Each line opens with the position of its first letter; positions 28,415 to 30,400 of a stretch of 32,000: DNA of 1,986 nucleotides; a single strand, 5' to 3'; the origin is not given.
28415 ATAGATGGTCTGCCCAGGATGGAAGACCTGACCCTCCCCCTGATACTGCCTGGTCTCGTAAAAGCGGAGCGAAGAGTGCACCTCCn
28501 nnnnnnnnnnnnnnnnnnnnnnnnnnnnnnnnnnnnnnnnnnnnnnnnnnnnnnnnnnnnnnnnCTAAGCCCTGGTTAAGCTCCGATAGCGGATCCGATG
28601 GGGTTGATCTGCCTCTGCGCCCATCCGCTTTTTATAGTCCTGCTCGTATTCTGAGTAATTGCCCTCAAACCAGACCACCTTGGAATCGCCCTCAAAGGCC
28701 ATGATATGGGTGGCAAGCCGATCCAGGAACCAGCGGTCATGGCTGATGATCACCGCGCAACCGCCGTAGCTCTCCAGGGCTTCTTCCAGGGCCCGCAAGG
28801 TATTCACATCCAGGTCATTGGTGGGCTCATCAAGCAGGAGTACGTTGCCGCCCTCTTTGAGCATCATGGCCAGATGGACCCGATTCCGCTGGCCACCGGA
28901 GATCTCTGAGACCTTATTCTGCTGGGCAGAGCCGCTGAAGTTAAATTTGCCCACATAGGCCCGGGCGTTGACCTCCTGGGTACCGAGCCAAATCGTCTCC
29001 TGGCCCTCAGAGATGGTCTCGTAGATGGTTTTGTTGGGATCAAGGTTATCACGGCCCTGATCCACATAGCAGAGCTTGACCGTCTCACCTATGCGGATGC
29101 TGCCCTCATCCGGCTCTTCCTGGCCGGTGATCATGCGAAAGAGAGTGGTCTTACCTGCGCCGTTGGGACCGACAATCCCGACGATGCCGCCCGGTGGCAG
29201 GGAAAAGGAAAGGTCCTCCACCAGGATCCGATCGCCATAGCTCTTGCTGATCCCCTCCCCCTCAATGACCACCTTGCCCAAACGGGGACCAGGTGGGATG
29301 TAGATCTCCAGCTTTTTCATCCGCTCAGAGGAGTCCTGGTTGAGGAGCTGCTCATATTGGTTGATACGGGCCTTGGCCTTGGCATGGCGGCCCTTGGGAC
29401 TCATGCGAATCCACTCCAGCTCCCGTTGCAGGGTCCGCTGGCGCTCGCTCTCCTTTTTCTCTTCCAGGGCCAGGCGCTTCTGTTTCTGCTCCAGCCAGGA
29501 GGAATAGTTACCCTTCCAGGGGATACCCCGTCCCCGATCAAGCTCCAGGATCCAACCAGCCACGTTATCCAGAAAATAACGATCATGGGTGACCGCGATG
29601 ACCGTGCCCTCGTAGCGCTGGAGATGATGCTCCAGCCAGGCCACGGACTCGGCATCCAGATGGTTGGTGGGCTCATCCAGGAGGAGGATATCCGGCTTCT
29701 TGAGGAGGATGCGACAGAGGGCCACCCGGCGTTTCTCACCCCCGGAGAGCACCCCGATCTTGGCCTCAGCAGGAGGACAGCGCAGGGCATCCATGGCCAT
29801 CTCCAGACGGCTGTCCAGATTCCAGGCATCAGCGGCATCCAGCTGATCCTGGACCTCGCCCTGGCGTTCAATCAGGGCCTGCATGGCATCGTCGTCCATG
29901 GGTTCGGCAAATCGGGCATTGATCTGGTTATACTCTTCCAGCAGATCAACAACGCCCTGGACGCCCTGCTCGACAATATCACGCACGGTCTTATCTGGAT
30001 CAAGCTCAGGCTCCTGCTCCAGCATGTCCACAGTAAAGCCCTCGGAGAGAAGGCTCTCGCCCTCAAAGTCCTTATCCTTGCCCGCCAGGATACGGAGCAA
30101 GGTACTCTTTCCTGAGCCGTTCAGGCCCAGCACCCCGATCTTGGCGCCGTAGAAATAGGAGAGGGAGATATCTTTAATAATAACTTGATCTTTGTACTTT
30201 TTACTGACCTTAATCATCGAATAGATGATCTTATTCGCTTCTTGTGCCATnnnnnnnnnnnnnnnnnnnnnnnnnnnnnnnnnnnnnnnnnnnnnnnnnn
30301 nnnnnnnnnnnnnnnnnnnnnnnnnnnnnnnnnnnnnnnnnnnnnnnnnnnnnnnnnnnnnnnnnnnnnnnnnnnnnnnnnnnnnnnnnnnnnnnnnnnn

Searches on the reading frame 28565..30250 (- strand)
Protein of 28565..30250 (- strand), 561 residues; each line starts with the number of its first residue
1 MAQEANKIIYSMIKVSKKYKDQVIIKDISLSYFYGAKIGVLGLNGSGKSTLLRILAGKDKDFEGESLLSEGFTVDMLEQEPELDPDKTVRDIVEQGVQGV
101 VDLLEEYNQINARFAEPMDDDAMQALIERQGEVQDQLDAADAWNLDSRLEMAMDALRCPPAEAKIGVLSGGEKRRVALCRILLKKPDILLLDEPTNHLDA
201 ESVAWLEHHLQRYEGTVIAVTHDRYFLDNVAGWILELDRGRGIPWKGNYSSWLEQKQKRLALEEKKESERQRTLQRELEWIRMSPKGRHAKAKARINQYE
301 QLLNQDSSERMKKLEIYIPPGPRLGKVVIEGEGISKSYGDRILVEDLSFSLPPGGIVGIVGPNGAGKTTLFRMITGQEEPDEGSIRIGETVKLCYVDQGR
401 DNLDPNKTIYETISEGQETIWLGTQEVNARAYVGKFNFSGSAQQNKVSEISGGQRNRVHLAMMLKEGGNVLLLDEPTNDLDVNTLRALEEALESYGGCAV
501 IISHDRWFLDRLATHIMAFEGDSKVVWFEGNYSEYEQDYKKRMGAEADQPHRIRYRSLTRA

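Call 38: search_protein_families(library=ncbifam, proteins=[window:28565-30250:-], max_evalue=1e-8)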
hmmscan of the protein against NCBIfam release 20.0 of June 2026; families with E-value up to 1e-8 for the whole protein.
window:28565-30250:- (561 aa): 187 families (the best 25 are shown)
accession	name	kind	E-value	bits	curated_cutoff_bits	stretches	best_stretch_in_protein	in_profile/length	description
TIGR03719.1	ABC_ABC_ChvD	subfamily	2.7e-286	950.5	806.75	1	7-558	2-552/552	energy-dependent translational throttle protein EttA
NF008775.0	PRK11819.1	equivalog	2.6e-285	947.3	599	1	5-560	2-556/556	energy-dependent translational throttle protein EttA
NF050005.1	ABC_ATPase_Uup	equivalog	2.4e-135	452.2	900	1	12-549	6-540/636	ATP-binding cassette ATPase Uup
NF008358.0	PRK11147.1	equivalog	1.4e-125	420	936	1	15-546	9-537/635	ABC transporter ATP-binding protein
NF000355.4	ribo_prot_ABC_F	equivalog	7e-119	397.9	380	3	9-277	2-227/499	ribosomal protection-like ABC-F family protein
NF000171.1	ABCF_producer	exception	9.4e-98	328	800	3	10-281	4-277/541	TlrC/CarA/OleB/SrmB family ABC-F type ribosomal protection protein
NF011646.0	PRK15064.1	equivalog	9.1e-86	288.3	762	1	14-537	6-525/530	ABC-F family ATPase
NF007921.0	PRK10636.1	equivalog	1.6e-84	284.4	917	2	96-541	80-521/638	ABC transporter ATP-binding protein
NF000170.2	ABCF_Vga_all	exception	3.5e-81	273.3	725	2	287-542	229-475/521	Vga family ABC-F type ribosomal protection protein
NF000166.1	ABCF_CarA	exception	3.7e-81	273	1050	3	13-268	9-278/556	ABC-F type ribosomal protection protein Car(A)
NF043038.1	ABCF_CplR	exception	6.4e-77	259.5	780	2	293-543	253-492/544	ABC-F type ribosomal protection protein CplR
NF000168.2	ABCF_Msr_all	exception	1.2e-73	248.4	680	3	287-500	254-459/487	Msr family ABC-F type ribosomal protection protein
NF000514.1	ABCF_OptrA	exception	1.4e-70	238.4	1450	1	2-546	13-555/655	ABC-F type ribosomal protection protein OptrA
NF000169.2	ABCF_Sal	exception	5e-65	220.2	725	2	162-418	125-405/542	Sal family ABC-F type ribosomal protection protein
NF000167.2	ABCF_Lsa_all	exception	1.8e-63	215.2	750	4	166-276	116-225/492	Lsa family ABC-F type ribosomal protection protein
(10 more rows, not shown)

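Call 39: search_protein_families(library=pfam, proteins=[window:28565-30250:-], max_evalue=0.00001)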
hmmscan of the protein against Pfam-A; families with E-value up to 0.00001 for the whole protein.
window:28565-30250:- (561 aa): 6 families
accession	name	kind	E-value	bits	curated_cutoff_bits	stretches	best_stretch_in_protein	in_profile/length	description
PF00005.33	ABC_tran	-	2.1e-54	184.3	25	2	345-478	2-137/137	ABC transporter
PF13304.12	AAA_21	-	7.9e-17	62.7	27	0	169-228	239-304/304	AAA domain, putative AbiEii toxin, Type IV TA system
PF12848.13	ABC_tran_Xtn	-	2.1e-13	50.6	25.9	1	235-309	1-77/85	ABC transporter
PF02463.25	SMC_N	-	7.5e-10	39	40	0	355-508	25-201/220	RecF/RecN/SMC N terminal domain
PF13476.12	AAA_23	-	3.8e-07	31.4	27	0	345-375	11-40/201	AAA domain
PF13238.12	AAA_18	-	8.4e-06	26.7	29.4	0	38-115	1-69/128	AAA domain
